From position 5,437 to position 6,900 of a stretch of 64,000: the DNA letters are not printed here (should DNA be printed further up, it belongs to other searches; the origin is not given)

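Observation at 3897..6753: Tight three-gene operon: ATP-grasp ligase, gamma-glutamylcyclotransferase-like enzyme, second ATP-grasp ligase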

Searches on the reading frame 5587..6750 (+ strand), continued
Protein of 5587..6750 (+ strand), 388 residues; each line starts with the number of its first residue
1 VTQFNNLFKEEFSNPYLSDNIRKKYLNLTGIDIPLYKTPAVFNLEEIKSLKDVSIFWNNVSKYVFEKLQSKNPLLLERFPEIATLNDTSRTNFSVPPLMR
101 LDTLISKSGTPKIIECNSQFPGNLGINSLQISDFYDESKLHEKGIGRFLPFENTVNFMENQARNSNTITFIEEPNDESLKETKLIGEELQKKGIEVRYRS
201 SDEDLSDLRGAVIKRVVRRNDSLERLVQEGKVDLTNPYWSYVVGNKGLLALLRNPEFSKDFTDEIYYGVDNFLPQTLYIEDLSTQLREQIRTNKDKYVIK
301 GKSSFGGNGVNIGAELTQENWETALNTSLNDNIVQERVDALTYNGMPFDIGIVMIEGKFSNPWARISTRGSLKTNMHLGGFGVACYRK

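Call 81: fold_search(model_id=the predicted structure, library=viral)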
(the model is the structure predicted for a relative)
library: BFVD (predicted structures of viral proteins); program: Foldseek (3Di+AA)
matches with E <= 10: 448; with E <= 0.001: 0
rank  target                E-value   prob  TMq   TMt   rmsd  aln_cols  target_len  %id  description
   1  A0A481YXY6            9.1e-03  0.77  0.25  0.23  11.0       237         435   13  D-ala D-ala ligase [Marseillevirus LCMAC202]
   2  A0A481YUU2            1.0e-02  0.72  0.22  0.27  10.9       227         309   14  Tubulin--tyrosine ligase [Marseillevirus LCMAC102]
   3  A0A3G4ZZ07            6.6e-02  0.63  0.33  0.19  12.8       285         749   13  Tubulin-tyrosine ligase family protein [Gaeavirus sp.]
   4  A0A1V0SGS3            8.4e-02  0.51  0.28  0.14   7.8       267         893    9  Tubulin-tyrosine ligase family protein [Hokovirus HKV1]
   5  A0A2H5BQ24            1.1e-01  0.69  0.34  0.19   5.3       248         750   12  ATP-grasp domain-containing protein [Vibrio phage Vp_R1]
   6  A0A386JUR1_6          1.3e-01  0.20  0.15  0.05  16.7       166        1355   11  Replicase polyprotein 1ab [Planarian secretory cell nidovirus]
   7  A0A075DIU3            1.5e-01  0.10  0.16  0.08  19.4       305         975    8  Polyprotein (Fragment) [Rhizoctonia solani endornavirus - RS058-1]
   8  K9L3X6                1.6e-01  0.57  0.13  0.14   6.3       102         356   17  Terminase large subunit [Pectobacterium phage phiTE]
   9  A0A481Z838            2.0e-01  0.21  0.10  0.28  11.0        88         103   16  DNA recombination-mediator protein A (Fragment) [Pithovirus LCPAC202]
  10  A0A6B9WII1            3.2e-01  0.63  0.14  0.21   4.8        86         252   15  Terminase [Escherichia phage nepoznato]
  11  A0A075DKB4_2          3.2e-01  0.08  0.17  0.07  19.5       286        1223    8  Polyprotein (Fragment) [Rhizoctonia solani endornavirus - RS002]
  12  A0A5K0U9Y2            3.2e-01  0.06  0.14  0.13  16.3       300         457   10  Small RNA 2'-O-methyltransferase [Yasminevirus sp. GU-2018]
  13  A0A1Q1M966            3.8e-01  0.04  0.09  0.15  14.2       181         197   15  Uncharacterized protein [Agaricus bisporus virus 6]
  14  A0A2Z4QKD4            4.0e-01  0.21  0.15  0.25  15.8       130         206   12  Polyprotein (Fragment) [Sclerotinia sclerotiorum endornavirus 5]
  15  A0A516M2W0            4.3e-01  0.23  0.14  0.12  12.5       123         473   10  (no name in the UniProt tables at hand)
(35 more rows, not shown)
